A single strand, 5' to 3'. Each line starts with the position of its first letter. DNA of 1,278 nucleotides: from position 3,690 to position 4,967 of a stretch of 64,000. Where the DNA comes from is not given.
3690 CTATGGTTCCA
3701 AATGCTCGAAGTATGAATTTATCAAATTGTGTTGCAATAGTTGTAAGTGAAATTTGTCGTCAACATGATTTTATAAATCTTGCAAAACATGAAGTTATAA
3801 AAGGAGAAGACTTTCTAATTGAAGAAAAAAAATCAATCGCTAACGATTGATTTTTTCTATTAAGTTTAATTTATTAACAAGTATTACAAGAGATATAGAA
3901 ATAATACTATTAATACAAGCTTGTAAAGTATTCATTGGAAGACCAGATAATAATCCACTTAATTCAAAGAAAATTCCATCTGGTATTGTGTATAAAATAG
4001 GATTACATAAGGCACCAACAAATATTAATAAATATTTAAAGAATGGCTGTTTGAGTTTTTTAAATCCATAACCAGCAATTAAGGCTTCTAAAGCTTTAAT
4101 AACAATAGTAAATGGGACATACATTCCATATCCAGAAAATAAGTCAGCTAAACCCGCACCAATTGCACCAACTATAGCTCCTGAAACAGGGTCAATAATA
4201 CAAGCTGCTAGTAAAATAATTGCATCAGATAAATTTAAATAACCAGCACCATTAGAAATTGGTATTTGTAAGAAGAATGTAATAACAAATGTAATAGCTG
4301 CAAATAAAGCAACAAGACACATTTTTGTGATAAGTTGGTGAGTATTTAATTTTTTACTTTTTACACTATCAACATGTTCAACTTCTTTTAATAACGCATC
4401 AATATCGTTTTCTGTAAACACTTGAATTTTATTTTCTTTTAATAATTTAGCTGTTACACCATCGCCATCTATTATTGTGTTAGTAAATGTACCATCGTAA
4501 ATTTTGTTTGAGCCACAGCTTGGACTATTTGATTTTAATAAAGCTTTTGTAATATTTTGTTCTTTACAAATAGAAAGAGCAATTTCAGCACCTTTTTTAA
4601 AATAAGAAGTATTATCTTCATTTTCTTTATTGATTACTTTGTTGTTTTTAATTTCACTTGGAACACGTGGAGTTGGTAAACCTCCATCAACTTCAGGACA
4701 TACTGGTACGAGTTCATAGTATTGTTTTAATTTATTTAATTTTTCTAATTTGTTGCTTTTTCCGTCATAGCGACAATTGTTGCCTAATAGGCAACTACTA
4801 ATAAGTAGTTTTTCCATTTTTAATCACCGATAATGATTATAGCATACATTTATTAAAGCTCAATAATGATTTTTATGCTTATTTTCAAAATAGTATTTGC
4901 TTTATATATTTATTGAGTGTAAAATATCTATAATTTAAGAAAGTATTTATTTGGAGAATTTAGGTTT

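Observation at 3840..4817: Fusion of a TudS-like DUF523 Fe-S domain to an ECF-S-component-like membrane domain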

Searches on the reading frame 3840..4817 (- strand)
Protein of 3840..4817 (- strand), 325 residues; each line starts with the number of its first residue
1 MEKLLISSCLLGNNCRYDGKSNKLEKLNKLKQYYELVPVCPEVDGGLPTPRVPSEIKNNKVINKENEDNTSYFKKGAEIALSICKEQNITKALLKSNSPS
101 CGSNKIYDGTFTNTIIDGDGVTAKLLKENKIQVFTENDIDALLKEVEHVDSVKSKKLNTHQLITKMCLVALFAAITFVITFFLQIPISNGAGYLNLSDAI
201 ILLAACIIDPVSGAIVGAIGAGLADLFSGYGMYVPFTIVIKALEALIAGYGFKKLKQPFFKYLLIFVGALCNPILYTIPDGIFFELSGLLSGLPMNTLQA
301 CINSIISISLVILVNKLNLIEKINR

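Call 3: search_protein_families(library=pfam, proteins=[window:3840-4817:-], max_evalue=1)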
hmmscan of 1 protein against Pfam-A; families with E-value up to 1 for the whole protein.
window:3840-4817:- (325 aa): 4 families
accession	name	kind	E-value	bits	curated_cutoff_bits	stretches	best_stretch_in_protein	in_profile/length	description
PF04463.17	2-thiour_desulf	-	1.8e-46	158.1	34.7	1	5-138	2-141/141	2-thiouracil desulfurase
PF07155.17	ECF-ribofla_trS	-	7.1e-27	94.9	26.7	1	163-314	4-170/172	ECF-type riboflavin transporter, S component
PF12822.12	ECF_trnsprt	-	9e-10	39.3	30.7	1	165-315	2-153/169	ECF transporter, substrate-specific component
PF25180.1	Gp54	-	0.2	11.9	27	1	59-82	7-30/65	Phage antiviral trigger protein Gp54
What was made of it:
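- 3843..4331 (-): ECF S-component domain, residues 163-325. Six helices: 163-182, 197-207, 210-227, 231-254, 258-283, 286-316. PF07155 E 7e-27 and PF12822 E 9e-10 (call 3).
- On TudS / 2-thiouracil desulfurase (PF04463): 158.1 bits against a cutoff of 34.7, residues 5-138 covering profile positions 2-141 of 141 (call 3).
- On RudS (TudS-DUF1722): The C-terminal half is PF07155 (call 3).
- On Group-II ECF transporter S-component: PF12822 scores 39.3 against 30.7 (call 3).
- Closest known: RudS. Different: There is no DUF1722 (call 3).
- Checked: It places ECF-ribofla_trS (PF07155) on residues 163-314 (94.9 bits, cutoff 26.7) and ECF_trnsprt (PF12822) at 39.3 bits (cutoff 30.7) (call 3).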

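Call 4: search_protein_families(library=ncbifam, proteins=[window:3840-4817:-], max_evalue=1)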
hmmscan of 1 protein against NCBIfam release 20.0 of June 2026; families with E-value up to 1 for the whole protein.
window:3840-4817:- (325 aa): 6 families
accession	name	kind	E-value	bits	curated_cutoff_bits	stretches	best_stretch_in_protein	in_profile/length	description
TIGR04002.1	TIGR04002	hypoth_equivalog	5.6e-15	55.8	120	1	173-316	3-146/151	TIGR04002 family protein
TIGR04522.1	EcfS_MSC_0063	hypoth_equivalog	3.6e-13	49.7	60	1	157-312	3-150/152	putative energy coupling factor transporter S component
TIGR04518.1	ECF_S_folT_fam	subfamily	2.5e-08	33.9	60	1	163-316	4-159/163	folate family ECF transporter S component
NF010182.0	PRK13661.1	equivalog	1.8e-05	24.6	99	1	164-253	8-96/183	ECF-type riboflavin transporter substrate-binding protein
NF033671.1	polymyxin_MCR7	exception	0.17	10.4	1250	1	219-288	33-98/539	MCR-7 family phosphoethanolamine--lipid A transferase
NF045597.1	TudS_rel_CD3072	equivalog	0.64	9.7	130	1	6-129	7-131/148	CD3072 family TudS-related putative desulfidase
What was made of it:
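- On RibU, FolT family, TIGR04002, EcfS_MSC_0063 (NCBIfam specificity models): 24.6 against 99, 33.9 against 60, 55.8 against 120 and 49.7 against 60 (call 4).
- Closest known: RibU riboflavin S-component. Different: NCBIfam RibU model scores 24.6 bits against a cutoff of 99 (call 4).
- No NCBIfam specificity model is reached (call 4).
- Tried and rejected: RibU, FolT, TIGR04002 and TIGR04522 all fall below their cutoffs (call 4).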

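Call 5: find_homologous_proteins(query=window:3840-4817:-, max_evalue=0.00001)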
Query window:3840-4817:- (325 aa): 285 proteins with E <= 0.00001 among 8000 candidates; the best 120 are listed.
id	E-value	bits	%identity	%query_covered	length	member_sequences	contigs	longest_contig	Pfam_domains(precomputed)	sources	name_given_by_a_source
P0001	3.6e-201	686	96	100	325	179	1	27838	PF04463.18,PF07155.18,PF12822.13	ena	-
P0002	4.2e-188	643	90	100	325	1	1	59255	PF04463.18,PF07155.18,PF12822.13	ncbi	ncbi:MAG: ECF transporter S component [Bacilli bacterium]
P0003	2.8e-119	417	96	61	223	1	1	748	PF04463.18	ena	-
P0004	7.2e-92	327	49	98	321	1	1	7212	PF04463.18,PF07155.18,PF12822.13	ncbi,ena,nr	ncbi:MAG: DUF523 domain-containing protein [Bacilli bacterium]|nr:DUF523 domain-containing protein [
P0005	4.6e-76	275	85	45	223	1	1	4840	PF04463.18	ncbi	-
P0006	4.0e-45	173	53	47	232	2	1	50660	PF04463.18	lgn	-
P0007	4.3e-44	170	59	44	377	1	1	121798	PF04463.18,PF08713.18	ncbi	ncbi:MAG: 2-thiouracil desulfurase family protein [Clostridia bacterium]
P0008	2.7e-42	164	54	45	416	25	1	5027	PF04463.18,PF00702.33,PF08282.19,PF05116.20,PF12710.14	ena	-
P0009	1.9e-41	161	51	48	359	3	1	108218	PF04463.18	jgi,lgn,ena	jgi:uncharacterized protein YbbK (DUF523 family)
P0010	2.1e-41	161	46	56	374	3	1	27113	PF04463.18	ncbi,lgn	-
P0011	2.2e-41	161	54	44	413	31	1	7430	PF04463.18,PF00702.33,PF08282.19,PF05116.20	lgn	-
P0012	2.6e-41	160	55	44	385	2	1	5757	PF04463.18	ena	-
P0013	6.4e-41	159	59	41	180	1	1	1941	PF04463.18,PF08282.19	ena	-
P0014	2.3e-40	157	55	44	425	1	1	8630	PF04463.18,PF00702.33,PF08282.19,PF05116.20,PF12710.14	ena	-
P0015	3.2e-40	157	52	47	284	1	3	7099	PF04463.18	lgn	-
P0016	4.2e-40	157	52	46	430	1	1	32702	PF04463.18,PF01678.25,PF05544.17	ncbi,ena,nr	ncbi:MAG: diaminopimelate epimerase [Clostridia bacterium]|nr:diaminopimelate epimerase [Clostridia 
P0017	1.2e-39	155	53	44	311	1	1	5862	PF04463.18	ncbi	-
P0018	1.5e-39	155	54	41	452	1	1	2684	PF01368.28,PF04463.18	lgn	-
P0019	9.3e-39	152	48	48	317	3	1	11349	PF04463.18,PF13302.14,PF00583.32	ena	-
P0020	1.8e-38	151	53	43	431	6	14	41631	PF04463.18,PF01678.25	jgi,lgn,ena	-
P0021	2.1e-38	151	52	44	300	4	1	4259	PF04463.18,PF00293.35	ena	-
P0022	2.9e-38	150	54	44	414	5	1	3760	PF04463.18,PF01580.25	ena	-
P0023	3.5e-38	150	51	41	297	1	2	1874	PF04463.18,PF00383.30,PF14437.13,PF14439.13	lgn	-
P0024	3.7e-38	150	52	44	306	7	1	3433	PF04463.18,PF00293.35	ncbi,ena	-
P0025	3.8e-38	150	56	42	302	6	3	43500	PF04463.18,PF00293.35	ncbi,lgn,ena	-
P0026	5.2e-38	150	53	44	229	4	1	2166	PF04463.18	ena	-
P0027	5.4e-38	150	53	45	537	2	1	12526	PF01743.27,PF04463.18,PF12627.13,PF13735.13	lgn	-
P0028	8.3e-38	149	53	44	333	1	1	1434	PF13847.13,PF04463.18,PF06962.19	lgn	-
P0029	1.1e-37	149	51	44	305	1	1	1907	PF04463.18,PF00293.35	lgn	-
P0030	1.3e-37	148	53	44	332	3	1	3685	PF13847.13,PF04463.18,PF06962.19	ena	-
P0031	2.7e-37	147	50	47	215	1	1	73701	PF04463.18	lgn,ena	-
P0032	3.3e-37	147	52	44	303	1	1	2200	PF04463.18,PF00293.35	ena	-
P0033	3.5e-37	147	50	45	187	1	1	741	PF04463.18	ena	-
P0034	4.0e-37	147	52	44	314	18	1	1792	PF04463.18,PF13508.14,PF08445.17,PF00583.32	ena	-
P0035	4.4e-37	147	52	44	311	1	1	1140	PF04463.18,PF00293.35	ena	-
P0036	4.8e-37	146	50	44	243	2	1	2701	PF04463.18,PF00293.35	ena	-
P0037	4.9e-37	146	53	44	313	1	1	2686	PF04463.18,PF00293.35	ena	-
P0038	5.0e-37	146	50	47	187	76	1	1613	PF04463.18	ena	-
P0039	5.1e-37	146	54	42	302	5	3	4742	PF04463.18,PF00293.35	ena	-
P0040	5.7e-37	146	51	42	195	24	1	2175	PF04463.18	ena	-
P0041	6.1e-37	146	51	44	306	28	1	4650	PF04463.18,PF00293.35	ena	-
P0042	6.9e-37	146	48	48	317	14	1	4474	PF04463.18,PF13420.14,PF13302.14,PF00583.32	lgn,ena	-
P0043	7.5e-37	146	50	43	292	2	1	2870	PF04463.18,PF00293.35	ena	-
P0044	7.7e-37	146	53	44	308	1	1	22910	PF04463.18,PF00293.35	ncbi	-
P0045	9.1e-37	146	50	44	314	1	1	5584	PF04463.18,PF00293.35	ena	-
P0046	9.3e-37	146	52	44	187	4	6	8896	PF04463.18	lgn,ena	-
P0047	9.9e-37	145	52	44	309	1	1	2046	PF04463.18,PF00293.35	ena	-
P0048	1.1e-36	145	51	44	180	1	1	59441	PF04463.18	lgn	-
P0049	1.2e-36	145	49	47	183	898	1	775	PF04463.18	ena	-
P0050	1.4e-36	145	47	48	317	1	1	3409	PF04463.18,PF13420.14,PF13302.14,PF00583.32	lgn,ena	-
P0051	1.6e-36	145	51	46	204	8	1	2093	PF04463.18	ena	-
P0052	2.0e-36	144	50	44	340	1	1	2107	PF04463.18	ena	-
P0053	2.0e-36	144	51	44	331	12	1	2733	PF04463.18,PF00293.35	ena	-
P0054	2.4e-36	144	53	44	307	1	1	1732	PF04463.18,PF00293.35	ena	-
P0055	2.6e-36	144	48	48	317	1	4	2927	PF04463.18,PF13302.14,PF00583.32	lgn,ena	-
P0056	2.7e-36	144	54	42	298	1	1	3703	PF04463.18,PF00293.35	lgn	-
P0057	3.0e-36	144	50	42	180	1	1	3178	PF04463.18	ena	-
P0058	3.2e-36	144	48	47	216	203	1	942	PF04463.18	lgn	-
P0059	3.9e-36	144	54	44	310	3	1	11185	PF04463.18,PF00293.35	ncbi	-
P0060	4.8e-36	143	47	48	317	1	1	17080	PF04463.18,PF13302.14,PF00583.32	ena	-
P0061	5.0e-36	143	51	44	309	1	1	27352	PF04463.18,PF00293.35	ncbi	-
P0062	5.2e-36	143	53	43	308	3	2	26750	PF04463.18,PF00293.35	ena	-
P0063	5.4e-36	143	50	45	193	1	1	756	PF04463.18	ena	-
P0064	5.5e-36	143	50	45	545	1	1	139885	PF01743.27,PF04463.18,PF12627.13,PF13735.13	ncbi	-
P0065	6.0e-36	143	51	43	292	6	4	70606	PF04463.18,PF00293.35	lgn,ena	-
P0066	6.3e-36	143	51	44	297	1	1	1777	PF04463.18,PF00293.35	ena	-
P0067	6.4e-36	143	50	45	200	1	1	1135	PF04463.18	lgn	-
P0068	6.5e-36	143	51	43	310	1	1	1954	PF04463.18,PF00293.35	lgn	-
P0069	7.1e-36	143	53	44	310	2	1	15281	PF04463.18,PF00293.35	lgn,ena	-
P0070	7.2e-36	143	53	45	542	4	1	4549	PF01743.27,PF04463.18,PF12627.13,PF13735.13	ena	-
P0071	7.6e-36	143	50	45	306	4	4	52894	PF04463.18,PF00293.35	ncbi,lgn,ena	-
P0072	7.7e-36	143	52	42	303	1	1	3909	PF04463.18,PF00293.35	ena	-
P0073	8.6e-36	142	51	43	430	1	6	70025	PF04463.18,PF01678.25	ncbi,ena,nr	ncbi:MAG: diaminopimelate epimerase [Clostridia bacterium]|nr:diaminopimelate epimerase [Clostridia 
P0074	9.9e-36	142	50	40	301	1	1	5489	PF04463.18,PF00293.35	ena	-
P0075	1.1e-35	142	50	45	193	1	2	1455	PF04463.18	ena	-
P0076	1.3e-35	142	47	48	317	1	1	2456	PF04463.18,PF13302.14,PF00583.32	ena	-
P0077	1.5e-35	142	46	45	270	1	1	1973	PF04463.18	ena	-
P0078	1.5e-35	142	49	47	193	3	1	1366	PF04463.18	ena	-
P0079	1.9e-35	141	47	44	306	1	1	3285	PF04463.18,PF00293.35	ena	-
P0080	2.1e-35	141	52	41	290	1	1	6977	PF01288.26,PF04463.18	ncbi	-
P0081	2.4e-35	141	52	43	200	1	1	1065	PF04463.18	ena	-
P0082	2.5e-35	141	46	48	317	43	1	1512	PF04463.18,PF13420.14,PF13302.14,PF00583.32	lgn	-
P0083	2.6e-35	141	50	45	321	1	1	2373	PF04463.18,PF01661.28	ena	-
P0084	3.2e-35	141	53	42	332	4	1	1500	PF13847.13,PF04463.18,PF06962.19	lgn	-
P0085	3.8e-35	140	52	44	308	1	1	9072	PF04463.18,PF00293.35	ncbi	-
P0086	3.9e-35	140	52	43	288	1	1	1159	PF04463.18,PF13508.14,PF00583.32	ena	-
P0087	4.0e-35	140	50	43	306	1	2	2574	PF04463.18,PF00293.35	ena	-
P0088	6.2e-35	140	51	44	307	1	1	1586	PF04463.18,PF00293.35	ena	-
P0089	7.4e-35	139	52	44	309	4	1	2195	PF04463.18,PF00293.35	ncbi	-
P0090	8.1e-35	139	49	45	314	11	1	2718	PF13673.14,PF04463.18,PF13508.14,PF08445.17,PF00583.32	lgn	-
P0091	8.1e-35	139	49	44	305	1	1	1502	PF04463.18,PF00293.35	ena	-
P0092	8.8e-35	139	47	44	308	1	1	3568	PF04463.18,PF00293.35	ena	-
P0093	9.3e-35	139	49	44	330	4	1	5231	PF04463.18,PF00293.35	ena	-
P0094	1.1e-34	139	50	43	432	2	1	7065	PF04463.18,PF08448.17,PF00990.27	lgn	-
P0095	1.2e-34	139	48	45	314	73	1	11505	PF13673.14,PF04463.18,PF13508.14,PF08445.17,PF00583.32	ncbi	-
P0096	1.2e-34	139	50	45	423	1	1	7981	PF04463.18,PF00702.33,PF08282.19,PF05116.20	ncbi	-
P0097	1.7e-34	138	54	42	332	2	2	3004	PF13847.13,PF04463.18,PF06962.19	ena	-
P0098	1.8e-34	138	50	44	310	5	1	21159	PF04463.18,PF00293.35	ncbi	-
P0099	2.1e-34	138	49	44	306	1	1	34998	PF04463.18,PF00293.35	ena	-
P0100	2.2e-34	138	46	48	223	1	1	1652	PF04463.18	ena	-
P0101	2.3e-34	138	51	44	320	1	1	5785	PF04463.18,PF00293.35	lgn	-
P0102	2.9e-34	137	49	44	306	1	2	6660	PF04463.18,PF00293.35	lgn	-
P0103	3.1e-34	137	52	43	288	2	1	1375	PF13673.14,PF04463.18,PF13302.14,PF13508.14,PF00583.32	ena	-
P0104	3.5e-34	137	50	44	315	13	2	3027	PF04463.18,PF00293.35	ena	-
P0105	3.6e-34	137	50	44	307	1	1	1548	PF04463.18,PF00293.35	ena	-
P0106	4.4e-34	137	52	43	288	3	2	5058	PF13673.14,PF04463.18,PF13302.14,PF13508.14,PF00583.32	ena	-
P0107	5.5e-34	136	49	44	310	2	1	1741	PF04463.18,PF00293.35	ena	-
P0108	5.6e-34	136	52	44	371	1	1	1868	PF04463.18,PF01791.16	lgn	-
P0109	6.1e-34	136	49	42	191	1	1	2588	PF04463.18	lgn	-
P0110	6.2e-34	136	52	43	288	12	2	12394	PF04463.18,PF13508.14,PF00583.32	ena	-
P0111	6.5e-34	136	49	42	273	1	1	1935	PF04463.18,PF00293.35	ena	-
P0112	7.0e-34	136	51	44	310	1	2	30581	PF04463.18,PF00293.35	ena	-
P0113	7.1e-34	136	51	44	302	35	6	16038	PF04463.18,PF00293.35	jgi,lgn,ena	-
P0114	8.9e-34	136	51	44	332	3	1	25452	PF13847.13,PF04463.18,PF06962.19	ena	-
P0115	9.1e-34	136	51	43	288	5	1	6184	PF13673.14,PF04463.18,PF13302.14,PF13508.14,PF00583.32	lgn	-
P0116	1.1e-33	135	48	50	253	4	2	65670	PF04463.18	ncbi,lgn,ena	-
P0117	1.5e-33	135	47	44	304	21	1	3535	PF04463.18,PF00293.35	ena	-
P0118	2.1e-33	135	51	42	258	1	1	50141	PF04463.18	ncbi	-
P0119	2.2e-33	134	50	44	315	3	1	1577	PF04463.18,PF00293.35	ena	-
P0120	3.3e-33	134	52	43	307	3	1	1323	PF04463.18,PF00293.35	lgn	-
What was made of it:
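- Many TudS fusion partners: among the 120 listed hits I counted by hand NUDIX about 48, GNAT about 15, HAD 5, methyltransferase 5, DapF 3, CCA-adding enzyme 3 and several singletons (call 5).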

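Call 12: find_related_loci(query=window:3840-4817:-, collection=genome_contigs, flank=10000)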
Query window:3840-4817:- (325 aa) in genome_contigs; peptide patterns used: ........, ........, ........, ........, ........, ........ (x = any residue, [..] = any of these).
101 stretches matched a pattern; 2 encode a relative of the query (tblastn E <= 1e-3); 2 distinct loci.
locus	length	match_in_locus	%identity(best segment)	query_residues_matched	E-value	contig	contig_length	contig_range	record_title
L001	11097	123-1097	90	1-325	0e+0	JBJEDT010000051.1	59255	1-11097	MAG: Bacilli bacterium isolate LOHA10_bin.022 NODE_83_length_59255_cov_18.417449, whole genome shotgun sequence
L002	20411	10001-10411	49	4-140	4e-41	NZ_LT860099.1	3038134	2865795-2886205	Konateibacter massiliensis strain Marseille-P3773, whole genome shotgun sequence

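Call 18: search_protein_representatives(protein=window:3840-4817:-)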
Query: 325 residues. Proteins with E-value up to 0.001 (for the whole library): 8182; up to 1e-10: 2784; up to 1e-30: 181. The best 150 are listed.
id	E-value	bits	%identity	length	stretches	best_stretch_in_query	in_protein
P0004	2.3e-92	326.5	51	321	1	2-320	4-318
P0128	3.8e-48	181.3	59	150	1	1-147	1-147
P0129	4.9e-44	167.7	54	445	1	3-147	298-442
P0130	2.5e-43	165.4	56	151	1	4-146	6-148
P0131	3.4e-43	165.0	56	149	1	2-139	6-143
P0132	6.4e-43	164.1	51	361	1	1-152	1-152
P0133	8.6e-43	163.7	54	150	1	3-147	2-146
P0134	1.9e-42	162.6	49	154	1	3-146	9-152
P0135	1.9e-42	162.5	53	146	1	2-144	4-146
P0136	2.1e-42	162.4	52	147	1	1-144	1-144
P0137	7.5e-42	160.6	54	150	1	3-144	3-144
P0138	1.1e-41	160.0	52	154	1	2-146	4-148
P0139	1.3e-41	159.8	43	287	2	4-144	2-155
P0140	1.8e-41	159.3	51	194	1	1-145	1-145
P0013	2.0e-41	159.2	59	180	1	3-135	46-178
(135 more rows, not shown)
